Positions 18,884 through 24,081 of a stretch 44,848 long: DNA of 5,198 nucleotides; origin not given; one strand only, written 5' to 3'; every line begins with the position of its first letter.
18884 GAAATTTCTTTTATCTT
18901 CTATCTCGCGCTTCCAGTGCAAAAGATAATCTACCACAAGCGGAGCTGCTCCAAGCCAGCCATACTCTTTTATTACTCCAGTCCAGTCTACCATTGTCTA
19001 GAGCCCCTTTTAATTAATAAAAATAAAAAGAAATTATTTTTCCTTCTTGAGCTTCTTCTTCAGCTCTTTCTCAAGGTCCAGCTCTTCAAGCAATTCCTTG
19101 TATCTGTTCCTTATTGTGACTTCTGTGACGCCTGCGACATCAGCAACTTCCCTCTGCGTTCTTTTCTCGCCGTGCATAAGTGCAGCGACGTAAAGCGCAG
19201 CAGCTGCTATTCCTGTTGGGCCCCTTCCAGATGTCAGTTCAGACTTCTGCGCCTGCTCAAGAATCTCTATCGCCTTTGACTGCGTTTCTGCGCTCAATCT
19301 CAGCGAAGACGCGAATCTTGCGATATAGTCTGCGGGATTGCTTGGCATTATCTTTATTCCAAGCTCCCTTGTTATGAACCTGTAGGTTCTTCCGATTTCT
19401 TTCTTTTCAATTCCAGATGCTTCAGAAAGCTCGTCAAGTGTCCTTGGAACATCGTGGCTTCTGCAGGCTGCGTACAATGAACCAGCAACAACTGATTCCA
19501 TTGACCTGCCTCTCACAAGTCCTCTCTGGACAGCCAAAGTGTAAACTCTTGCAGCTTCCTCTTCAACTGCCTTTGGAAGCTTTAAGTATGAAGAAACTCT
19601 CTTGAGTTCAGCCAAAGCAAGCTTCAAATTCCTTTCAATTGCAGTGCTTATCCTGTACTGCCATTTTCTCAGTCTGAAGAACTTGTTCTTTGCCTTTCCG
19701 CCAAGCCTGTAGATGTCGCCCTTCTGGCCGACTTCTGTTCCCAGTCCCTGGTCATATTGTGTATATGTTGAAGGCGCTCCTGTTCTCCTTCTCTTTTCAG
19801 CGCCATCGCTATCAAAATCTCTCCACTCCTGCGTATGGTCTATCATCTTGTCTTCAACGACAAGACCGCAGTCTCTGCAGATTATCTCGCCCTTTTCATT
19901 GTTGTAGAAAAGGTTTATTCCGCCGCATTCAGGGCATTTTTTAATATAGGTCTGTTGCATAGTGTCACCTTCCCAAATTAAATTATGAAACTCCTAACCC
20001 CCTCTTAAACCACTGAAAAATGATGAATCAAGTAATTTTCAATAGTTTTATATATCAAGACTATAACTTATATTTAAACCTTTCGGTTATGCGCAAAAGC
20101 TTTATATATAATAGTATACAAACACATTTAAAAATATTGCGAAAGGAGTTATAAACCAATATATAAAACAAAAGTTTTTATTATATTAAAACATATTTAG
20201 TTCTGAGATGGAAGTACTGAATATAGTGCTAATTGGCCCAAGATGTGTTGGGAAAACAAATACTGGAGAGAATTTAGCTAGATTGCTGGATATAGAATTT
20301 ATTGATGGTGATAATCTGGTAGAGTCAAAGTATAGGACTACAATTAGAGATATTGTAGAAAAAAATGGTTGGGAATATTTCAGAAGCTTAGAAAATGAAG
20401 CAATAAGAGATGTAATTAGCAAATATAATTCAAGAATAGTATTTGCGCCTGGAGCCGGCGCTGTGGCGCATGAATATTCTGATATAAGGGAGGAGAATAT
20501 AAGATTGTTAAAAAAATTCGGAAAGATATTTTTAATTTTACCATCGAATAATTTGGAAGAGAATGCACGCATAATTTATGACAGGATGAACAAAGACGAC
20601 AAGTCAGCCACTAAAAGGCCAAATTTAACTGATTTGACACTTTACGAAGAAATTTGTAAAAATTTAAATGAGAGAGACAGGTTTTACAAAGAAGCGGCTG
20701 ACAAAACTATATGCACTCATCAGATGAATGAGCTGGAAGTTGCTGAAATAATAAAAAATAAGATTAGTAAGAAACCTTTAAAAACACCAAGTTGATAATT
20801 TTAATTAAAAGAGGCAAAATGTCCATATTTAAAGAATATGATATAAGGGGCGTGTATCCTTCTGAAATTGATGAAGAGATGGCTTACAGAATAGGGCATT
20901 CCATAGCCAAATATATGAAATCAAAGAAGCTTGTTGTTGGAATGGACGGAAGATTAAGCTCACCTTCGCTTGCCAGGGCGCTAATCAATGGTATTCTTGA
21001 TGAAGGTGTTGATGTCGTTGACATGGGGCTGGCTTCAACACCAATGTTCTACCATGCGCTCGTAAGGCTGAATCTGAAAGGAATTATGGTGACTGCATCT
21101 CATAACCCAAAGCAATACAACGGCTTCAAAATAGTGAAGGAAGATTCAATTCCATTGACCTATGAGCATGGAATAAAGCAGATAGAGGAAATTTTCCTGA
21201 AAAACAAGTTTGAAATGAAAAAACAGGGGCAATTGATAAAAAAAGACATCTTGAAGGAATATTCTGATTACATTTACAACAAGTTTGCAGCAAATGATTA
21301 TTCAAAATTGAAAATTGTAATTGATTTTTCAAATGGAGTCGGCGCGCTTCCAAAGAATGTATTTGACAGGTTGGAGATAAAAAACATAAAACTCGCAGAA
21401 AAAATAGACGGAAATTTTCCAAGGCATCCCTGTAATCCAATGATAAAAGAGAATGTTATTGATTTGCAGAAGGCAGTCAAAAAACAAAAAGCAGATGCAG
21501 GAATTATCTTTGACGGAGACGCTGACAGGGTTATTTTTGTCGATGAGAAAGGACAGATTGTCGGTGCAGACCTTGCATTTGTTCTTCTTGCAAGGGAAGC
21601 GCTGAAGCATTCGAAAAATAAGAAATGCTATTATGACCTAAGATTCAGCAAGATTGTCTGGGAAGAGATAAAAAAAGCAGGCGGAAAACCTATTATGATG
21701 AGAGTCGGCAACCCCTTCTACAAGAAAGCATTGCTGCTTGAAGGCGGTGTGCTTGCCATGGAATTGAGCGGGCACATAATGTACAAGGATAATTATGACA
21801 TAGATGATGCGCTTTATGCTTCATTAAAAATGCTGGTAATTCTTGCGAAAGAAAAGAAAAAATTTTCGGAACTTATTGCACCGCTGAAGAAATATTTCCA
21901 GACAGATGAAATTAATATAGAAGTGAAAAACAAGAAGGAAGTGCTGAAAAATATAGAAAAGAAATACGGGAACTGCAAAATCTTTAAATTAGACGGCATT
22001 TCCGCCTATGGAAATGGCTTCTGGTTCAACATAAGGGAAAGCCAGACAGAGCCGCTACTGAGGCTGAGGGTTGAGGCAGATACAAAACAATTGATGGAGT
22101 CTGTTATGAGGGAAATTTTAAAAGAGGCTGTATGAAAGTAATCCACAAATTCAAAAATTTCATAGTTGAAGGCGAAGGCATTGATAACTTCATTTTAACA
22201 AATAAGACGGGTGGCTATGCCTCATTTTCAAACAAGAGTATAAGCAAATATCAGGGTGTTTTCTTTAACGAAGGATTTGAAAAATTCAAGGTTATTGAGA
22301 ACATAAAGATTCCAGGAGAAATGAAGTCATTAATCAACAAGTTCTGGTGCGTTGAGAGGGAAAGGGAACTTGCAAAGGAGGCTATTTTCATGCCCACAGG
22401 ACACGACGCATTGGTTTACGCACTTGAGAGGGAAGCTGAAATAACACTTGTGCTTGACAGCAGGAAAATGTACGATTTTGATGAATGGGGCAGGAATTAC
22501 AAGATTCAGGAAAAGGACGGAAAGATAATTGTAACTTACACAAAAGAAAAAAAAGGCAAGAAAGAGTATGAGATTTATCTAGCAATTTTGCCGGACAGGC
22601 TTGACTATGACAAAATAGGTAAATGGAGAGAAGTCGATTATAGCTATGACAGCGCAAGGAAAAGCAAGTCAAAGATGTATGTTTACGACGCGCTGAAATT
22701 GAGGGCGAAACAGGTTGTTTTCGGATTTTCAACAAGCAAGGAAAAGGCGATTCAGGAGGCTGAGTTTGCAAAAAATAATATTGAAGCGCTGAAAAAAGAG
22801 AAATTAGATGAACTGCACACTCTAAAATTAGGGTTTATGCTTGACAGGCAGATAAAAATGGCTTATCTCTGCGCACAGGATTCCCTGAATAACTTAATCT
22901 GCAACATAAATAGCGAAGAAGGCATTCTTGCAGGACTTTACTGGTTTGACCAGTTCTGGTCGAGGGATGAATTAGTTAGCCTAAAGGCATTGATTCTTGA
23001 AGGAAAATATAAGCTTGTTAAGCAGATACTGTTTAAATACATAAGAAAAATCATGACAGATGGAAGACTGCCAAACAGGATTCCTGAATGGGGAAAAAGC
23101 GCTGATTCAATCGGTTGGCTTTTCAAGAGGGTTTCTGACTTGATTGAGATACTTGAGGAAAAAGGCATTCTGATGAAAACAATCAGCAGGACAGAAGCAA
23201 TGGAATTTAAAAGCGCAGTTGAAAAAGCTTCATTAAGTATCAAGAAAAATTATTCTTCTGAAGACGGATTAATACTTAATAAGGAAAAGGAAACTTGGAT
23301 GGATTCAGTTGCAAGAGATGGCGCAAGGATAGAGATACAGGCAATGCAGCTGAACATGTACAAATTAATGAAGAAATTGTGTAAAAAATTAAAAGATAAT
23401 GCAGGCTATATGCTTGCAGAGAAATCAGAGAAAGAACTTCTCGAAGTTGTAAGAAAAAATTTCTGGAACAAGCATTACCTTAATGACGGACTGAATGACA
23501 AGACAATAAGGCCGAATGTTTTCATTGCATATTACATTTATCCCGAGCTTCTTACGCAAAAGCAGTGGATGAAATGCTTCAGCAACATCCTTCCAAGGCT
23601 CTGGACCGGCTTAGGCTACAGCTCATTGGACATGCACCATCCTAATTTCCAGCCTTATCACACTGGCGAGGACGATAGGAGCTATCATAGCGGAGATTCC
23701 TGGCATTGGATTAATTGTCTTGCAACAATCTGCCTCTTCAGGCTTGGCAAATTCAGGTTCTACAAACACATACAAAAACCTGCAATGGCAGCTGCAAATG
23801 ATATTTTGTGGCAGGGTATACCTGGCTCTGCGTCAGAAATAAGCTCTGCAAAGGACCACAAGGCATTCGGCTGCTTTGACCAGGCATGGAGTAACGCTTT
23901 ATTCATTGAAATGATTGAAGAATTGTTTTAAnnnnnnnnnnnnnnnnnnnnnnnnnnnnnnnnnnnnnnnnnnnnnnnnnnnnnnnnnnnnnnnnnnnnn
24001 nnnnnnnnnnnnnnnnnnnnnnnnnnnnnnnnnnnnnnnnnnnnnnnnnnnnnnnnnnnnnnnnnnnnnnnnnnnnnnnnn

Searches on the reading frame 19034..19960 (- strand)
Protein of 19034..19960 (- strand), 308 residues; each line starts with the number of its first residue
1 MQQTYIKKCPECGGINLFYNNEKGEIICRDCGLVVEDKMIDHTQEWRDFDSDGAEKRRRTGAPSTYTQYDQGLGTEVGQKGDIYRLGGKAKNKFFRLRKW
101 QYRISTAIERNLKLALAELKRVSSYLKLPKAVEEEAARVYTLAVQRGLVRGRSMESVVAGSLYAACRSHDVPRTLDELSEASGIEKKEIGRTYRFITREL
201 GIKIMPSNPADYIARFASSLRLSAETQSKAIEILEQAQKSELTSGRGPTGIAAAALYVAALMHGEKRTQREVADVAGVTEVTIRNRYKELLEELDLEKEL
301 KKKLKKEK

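Call 38: search_protein_families(library=pfam, proteins=[window:19034-19960:-], max_evalue=0.001)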
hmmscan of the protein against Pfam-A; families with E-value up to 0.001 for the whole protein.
window:19034-19960:- (308 aa): 5 families
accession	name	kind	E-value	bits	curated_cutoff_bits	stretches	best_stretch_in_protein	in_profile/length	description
PF00382.24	TFIIB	-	6.3e-49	164.4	23.6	2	206-292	5-91/92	Transcription factor TFIIB repeat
PF08271.17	Zn_Ribbon_TF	-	1.6e-15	56.8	29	1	8-49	2-43/43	TFIIB zinc-binding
PF03966.22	Trm112p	-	0.00011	22.5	22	1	8-34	9-34/40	Trm112p-like protein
PF04545.22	Sigma70_r4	-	0.00026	20.9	24.1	0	262-294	16-48/50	Sigma-70, region 4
PF02984.24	Cyclin_C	-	0.00081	19.8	22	0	209-299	3-95/119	Cyclin, C-terminal domain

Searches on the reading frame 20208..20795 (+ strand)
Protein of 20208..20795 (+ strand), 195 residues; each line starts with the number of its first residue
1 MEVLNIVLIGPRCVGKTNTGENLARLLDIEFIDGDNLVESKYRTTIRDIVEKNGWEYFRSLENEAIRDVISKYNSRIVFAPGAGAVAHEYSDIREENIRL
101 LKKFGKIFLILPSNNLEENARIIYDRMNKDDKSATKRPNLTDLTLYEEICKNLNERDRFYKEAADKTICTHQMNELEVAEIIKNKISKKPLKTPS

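Call 38: search_protein_families(library=pfam, proteins=[window:20208-20795:+], max_evalue=0.001)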
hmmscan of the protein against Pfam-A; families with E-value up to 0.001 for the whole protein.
window:20208-20795:+ (195 aa): 2 families
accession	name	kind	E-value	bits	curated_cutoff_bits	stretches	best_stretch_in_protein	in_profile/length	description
PF01202.28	SKI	-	2.5e-27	96.4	22.1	1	12-184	1-156/159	Shikimate kinase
PF13238.12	AAA_18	-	0.00017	22.5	29.4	0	6-60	1-42/128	AAA domain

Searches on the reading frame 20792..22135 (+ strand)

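Call 38: search_protein_families(library=pfam, proteins=[window:20792-22135:+], max_evalue=0.001)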
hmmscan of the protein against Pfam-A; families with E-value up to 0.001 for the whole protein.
window:20792-22135:+ (447 aa): 4 families
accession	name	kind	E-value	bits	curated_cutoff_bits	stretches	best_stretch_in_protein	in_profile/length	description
PF02878.22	PGM_PMM_I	-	2.9e-39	134.3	22.5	1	12-141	3-137/138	Phosphoglucomutase/phosphomannomutase, alpha/beta/alpha domain I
PF02879.22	PGM_PMM_II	-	5e-20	72.4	29.3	1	156-254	2-103/103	Phosphoglucomutase/phosphomannomutase, alpha/beta/alpha domain II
PF02880.22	PGM_PMM_III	-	2.6e-16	60.2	20.7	1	263-368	6-115/115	Phosphoglucomutase/phosphomannomutase, alpha/beta/alpha domain III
PF00408.26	PGM_PMM_IV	-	7.1e-10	39.2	23.1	1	373-443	1-66/68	Phosphoglucomutase/phosphomannomutase, C-terminal domain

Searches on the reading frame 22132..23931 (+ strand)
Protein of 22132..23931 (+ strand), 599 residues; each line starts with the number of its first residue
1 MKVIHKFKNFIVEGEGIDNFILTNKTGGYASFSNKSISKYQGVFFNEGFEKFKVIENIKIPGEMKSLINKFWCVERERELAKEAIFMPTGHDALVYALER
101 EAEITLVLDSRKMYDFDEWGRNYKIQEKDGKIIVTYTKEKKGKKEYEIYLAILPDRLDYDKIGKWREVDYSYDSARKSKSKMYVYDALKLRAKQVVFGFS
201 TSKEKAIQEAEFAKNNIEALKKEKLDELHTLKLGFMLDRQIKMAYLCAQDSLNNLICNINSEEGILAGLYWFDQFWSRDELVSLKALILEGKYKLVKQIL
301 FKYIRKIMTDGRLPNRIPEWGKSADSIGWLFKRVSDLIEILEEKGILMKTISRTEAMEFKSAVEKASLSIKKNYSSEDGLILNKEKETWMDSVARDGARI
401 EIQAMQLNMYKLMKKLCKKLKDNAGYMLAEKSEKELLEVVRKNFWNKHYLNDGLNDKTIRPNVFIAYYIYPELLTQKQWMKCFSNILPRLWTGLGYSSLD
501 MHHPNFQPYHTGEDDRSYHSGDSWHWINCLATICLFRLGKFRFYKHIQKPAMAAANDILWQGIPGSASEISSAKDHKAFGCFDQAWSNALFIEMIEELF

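Call 38: search_protein_families(library=pfam, proteins=[window:22132-23931:+], max_evalue=0.001)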
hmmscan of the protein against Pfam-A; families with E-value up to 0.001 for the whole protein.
window:22132-23931:+ (599 aa): 1 family
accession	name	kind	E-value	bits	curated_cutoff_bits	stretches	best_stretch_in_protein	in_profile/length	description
PF06202.20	GDE_C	-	1.2e-37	130.2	21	1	261-592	14-366/367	Amylo-alpha-1,6-glucosidase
